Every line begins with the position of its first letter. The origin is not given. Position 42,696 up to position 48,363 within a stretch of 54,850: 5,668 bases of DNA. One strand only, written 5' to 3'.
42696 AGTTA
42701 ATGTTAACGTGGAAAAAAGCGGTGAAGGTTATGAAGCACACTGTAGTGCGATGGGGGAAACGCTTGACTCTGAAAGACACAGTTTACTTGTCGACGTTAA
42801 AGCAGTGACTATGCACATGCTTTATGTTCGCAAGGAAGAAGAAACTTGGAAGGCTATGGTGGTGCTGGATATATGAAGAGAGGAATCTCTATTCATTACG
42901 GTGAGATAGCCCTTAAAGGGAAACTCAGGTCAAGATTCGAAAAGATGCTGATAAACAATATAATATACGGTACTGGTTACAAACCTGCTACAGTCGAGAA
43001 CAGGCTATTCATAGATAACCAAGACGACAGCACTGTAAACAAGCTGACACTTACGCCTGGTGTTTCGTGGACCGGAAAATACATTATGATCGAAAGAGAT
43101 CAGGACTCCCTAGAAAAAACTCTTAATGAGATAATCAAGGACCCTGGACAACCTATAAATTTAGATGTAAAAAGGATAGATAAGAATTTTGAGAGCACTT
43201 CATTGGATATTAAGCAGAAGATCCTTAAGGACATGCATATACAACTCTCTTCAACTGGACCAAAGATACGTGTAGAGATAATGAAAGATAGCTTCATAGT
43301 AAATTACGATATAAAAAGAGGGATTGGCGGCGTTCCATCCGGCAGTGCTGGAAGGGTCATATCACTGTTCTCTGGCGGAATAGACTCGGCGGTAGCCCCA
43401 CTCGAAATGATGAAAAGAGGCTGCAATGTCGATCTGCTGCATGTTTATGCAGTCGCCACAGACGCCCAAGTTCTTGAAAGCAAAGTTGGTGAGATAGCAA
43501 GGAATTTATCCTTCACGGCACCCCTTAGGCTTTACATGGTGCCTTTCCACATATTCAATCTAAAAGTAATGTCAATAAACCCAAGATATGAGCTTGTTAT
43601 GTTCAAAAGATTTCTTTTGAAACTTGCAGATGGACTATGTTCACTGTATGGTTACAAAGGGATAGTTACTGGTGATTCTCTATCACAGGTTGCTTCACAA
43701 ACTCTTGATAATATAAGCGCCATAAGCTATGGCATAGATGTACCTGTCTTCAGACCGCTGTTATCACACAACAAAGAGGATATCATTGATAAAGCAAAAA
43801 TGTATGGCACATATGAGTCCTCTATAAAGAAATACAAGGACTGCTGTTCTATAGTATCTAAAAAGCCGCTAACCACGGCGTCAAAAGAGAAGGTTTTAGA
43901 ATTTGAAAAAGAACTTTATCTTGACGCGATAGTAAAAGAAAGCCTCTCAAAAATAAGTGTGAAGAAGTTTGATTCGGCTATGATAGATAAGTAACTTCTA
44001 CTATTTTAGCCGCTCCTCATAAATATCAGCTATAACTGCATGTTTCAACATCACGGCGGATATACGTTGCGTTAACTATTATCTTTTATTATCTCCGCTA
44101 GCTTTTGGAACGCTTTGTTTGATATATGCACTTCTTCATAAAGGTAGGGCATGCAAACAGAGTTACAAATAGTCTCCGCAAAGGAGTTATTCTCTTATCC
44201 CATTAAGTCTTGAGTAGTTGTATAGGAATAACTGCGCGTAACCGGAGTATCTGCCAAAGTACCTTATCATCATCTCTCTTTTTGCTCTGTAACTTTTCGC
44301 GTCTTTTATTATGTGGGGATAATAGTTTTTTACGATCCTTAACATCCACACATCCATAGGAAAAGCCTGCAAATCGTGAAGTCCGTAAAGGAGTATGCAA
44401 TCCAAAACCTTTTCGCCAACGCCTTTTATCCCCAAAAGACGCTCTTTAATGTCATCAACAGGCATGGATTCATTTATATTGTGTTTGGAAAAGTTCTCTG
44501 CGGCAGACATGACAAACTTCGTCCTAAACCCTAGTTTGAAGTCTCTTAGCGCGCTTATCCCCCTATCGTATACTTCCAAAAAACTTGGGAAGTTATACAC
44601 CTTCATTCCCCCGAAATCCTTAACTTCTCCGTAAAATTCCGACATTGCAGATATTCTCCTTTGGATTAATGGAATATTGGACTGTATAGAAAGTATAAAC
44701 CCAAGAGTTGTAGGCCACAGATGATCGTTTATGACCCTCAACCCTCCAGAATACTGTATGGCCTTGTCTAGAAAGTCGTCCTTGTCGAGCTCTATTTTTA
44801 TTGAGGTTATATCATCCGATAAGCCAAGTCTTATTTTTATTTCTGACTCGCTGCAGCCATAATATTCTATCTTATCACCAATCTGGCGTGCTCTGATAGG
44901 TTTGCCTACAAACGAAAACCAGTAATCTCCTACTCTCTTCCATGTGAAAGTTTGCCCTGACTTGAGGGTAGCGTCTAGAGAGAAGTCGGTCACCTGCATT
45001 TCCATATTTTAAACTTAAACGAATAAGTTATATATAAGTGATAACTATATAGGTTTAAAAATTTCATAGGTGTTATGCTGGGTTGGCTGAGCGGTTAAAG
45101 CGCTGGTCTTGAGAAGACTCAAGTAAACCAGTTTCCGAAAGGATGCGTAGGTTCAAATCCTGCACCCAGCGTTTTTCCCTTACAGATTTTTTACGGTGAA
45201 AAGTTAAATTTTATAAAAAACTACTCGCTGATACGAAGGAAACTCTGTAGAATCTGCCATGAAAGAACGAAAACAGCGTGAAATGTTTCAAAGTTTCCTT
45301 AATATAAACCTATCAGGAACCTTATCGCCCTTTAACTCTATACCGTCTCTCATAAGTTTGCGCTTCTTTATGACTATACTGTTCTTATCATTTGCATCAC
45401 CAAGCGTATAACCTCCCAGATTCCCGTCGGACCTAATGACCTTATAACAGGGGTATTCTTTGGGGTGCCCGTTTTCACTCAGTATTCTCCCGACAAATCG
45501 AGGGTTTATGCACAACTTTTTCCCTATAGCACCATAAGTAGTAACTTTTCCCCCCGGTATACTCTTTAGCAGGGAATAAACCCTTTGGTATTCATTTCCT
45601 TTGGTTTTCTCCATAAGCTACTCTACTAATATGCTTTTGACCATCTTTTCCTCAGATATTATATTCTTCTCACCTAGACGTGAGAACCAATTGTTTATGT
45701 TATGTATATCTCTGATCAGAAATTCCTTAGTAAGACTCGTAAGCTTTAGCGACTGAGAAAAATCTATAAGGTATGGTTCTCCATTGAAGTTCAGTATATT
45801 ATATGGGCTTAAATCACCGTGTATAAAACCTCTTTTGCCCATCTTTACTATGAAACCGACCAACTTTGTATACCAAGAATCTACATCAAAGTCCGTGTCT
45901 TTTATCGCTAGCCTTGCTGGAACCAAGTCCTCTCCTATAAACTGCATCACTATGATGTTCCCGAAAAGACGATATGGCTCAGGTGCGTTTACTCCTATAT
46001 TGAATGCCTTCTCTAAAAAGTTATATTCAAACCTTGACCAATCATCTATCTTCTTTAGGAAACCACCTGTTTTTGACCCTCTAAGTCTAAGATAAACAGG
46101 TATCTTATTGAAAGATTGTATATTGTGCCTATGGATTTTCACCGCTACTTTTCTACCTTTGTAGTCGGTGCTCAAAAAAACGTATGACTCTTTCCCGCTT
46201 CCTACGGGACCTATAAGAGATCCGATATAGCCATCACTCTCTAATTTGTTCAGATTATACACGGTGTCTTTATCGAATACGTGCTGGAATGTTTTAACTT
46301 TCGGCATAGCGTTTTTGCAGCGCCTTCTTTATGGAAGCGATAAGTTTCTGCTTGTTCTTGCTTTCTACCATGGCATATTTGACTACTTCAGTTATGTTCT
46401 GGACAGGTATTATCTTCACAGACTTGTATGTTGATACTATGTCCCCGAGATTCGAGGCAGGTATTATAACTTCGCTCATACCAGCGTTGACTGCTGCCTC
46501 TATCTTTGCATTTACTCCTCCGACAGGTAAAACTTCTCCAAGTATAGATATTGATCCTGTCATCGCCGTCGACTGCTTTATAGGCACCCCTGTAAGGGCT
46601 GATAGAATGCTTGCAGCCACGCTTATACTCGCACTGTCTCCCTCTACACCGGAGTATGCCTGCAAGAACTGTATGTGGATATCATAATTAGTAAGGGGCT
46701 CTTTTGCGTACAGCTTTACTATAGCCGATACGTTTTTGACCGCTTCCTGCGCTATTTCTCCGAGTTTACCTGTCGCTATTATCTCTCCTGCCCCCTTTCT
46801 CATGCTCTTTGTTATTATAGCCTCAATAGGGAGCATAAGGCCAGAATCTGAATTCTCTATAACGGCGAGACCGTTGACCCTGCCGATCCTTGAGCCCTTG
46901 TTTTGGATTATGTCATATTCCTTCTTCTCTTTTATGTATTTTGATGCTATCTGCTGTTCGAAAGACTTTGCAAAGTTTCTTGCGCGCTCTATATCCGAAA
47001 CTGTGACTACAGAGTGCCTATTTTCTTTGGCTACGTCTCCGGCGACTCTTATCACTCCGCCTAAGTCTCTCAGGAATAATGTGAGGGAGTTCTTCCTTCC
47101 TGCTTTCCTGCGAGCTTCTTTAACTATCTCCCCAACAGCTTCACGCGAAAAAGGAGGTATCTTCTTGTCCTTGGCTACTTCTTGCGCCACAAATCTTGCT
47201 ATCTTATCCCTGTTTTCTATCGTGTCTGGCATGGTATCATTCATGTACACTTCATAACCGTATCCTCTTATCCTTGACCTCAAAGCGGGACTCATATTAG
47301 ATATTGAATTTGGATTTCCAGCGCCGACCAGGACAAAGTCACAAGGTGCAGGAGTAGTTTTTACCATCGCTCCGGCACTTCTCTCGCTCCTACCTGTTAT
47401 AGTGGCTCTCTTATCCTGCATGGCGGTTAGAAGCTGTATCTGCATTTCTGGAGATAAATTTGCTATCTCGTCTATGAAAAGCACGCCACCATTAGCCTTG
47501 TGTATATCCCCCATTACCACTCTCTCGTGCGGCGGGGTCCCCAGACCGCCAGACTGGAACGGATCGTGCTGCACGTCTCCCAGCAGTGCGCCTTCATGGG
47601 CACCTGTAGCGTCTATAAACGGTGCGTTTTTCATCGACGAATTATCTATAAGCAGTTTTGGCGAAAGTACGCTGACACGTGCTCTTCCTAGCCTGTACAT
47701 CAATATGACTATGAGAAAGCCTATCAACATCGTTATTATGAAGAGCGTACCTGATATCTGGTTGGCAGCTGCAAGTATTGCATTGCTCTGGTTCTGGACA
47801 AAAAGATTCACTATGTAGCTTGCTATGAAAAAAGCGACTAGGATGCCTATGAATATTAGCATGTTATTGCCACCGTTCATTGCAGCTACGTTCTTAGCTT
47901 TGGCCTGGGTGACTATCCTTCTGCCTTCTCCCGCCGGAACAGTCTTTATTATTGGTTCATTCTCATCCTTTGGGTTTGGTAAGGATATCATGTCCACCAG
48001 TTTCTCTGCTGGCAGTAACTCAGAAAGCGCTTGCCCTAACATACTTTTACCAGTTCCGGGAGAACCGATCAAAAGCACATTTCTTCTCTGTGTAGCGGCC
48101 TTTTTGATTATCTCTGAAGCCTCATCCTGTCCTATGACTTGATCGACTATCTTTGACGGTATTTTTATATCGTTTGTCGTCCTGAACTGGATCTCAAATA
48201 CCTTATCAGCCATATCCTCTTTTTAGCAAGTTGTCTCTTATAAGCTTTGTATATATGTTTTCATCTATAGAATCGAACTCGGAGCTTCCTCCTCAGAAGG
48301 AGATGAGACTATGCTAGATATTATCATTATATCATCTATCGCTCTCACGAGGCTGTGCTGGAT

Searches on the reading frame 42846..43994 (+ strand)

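Call 58: search_protein_families(library=pfam, proteins=[window:42846-43994:+], max_evalue=0.001)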
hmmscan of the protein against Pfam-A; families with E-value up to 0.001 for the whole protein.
window:42846-43994:+ (382 aa): 3 families
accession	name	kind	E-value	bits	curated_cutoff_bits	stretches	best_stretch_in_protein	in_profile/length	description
PF02568.20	ThiI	-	6e-53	179.8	20.5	1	166-357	1-195/197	Thiamine biosynthesis protein (ThiI)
PF22025.1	ThiI_fer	-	4.8e-09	37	25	1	14-74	2-69/72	ThiI ferredoxin-like domain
PF06508.19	QueC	-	0.00044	20.2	22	0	171-201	2-32/210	Queuosine biosynthesis protein QueC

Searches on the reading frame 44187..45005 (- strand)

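Call 58: search_protein_families(library=pfam, proteins=[window:44187-45005:-], max_evalue=0.001)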
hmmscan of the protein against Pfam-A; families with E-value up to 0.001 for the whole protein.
window:44187-45005:- (272 aa): 1 family
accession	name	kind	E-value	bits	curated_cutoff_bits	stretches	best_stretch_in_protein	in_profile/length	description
PF07934.18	OGG_N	-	1.1e-06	29.3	23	1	3-97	4-112/115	8-oxoguanine DNA glycosylase, N-terminal domain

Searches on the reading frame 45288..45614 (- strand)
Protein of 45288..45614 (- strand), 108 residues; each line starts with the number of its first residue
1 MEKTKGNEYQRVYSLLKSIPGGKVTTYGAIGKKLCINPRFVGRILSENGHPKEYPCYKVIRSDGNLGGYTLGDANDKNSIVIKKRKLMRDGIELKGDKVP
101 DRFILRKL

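Call 58: search_protein_families(library=pfam, proteins=[window:45288-45614:-], max_evalue=0.001)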
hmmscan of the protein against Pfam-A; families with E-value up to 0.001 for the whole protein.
window:45288-45614:- (108 aa): 1 family
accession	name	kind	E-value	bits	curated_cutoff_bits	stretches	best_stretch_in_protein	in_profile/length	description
PF01035.26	DNA_binding_1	-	2e-17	63.2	27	1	9-77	3-66/81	6-O-methylguanine DNA methyltransferase, DNA binding domain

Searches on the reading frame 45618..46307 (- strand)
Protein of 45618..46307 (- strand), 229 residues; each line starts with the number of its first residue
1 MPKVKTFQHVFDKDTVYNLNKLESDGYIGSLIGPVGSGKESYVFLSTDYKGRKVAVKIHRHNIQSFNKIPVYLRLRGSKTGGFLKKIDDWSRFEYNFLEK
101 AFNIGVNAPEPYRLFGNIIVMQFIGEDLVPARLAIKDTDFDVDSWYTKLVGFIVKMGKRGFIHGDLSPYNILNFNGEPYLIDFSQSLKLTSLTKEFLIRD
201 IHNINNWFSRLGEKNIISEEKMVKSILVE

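Call 58: search_protein_families(library=pfam, proteins=[window:45618-46307:-], max_evalue=0.001)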
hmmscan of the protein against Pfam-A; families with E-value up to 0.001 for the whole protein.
window:45618-46307:- (229 aa): 3 families
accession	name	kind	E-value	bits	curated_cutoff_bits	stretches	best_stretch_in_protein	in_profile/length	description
PF01163.29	RIO1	-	6.4e-36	124.2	22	1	43-217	2-182/187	RIO domain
PF19974.5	TCAD9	-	0.0001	22.1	40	1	159-186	297-324/429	Ternary complex associated domain 9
PF03109.22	ABC1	-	0.00037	20.1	22.9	0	92-199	119-227/244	ABC1 atypical kinase-like domain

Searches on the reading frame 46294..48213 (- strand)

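Call 58: search_protein_families(library=pfam, proteins=[window:46294-48213:-], max_evalue=0.001)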
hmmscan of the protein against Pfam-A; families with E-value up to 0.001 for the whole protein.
window:46294-48213:- (639 aa): 16 families
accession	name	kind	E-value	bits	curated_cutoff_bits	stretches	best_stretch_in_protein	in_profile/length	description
PF05362.19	Lon_C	-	4.8e-30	105.1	21.1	1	434-616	18-204/205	Lon protease (S16) C-terminal proteolytic domain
PF01078.27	Mg_chelatase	-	5.7e-16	59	20.3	2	24-76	3-55/207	Magnesium chelatase, subunit ChlI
PF00158.32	Sigma54_activat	-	1.6e-13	51.1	20.2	1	234-278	86-130/168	Sigma-54 interaction domain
PF07728.20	AAA_5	-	4.2e-13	49.9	22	1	241-314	66-138/139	AAA domain (dynein-related subfamily)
PF20436.4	LonB_AAA-LID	-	7.3e-08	32.8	22.4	1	354-412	1-59/65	Archaeal LonB, AAA+ ATPase LID domain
PF00004.35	AAA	-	2.7e-07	31.5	21.2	0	46-81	1-32/131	ATPase family associated with various cellular activities (AAA)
PF14532.12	Sigma54_activ_2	-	4.8e-07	30.5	25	0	35-66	13-44/138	Sigma-54 interaction domain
PF05496.18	RuvB_N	-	1.8e-06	28.2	27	0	241-314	84-152/159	Holliday junction DNA helicase RuvB P-loop domain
PF13541.12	ChlI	-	2.4e-06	27.9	27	1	471-588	5-121/121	Subunit ChlI of Mg-chelatase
PF13401.12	AAA_22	-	1.3e-05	25.9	27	0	42-82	4-45/130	AAA domain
PF20030.5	bpMoxR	-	2.8e-05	23.7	27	1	20-70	8-58/205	MoxR domain in the MoxR-vWA-beta-propeller ternary systems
PF13245.12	AAA_19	-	4e-05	24.2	25.1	1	35-270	4-118/134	AAA domain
PF13654.12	AAA_32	-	0.00042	20.8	21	1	196-291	2-99/133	LonB-like, AAA domain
PF00493.29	MCM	-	0.00049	19.7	23.3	0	37-71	51-85/224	MCM P-loop domain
PF12775.13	AAA_7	-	0.00056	19.9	25.8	0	33-73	23-63/181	P-loop containing dynein motor region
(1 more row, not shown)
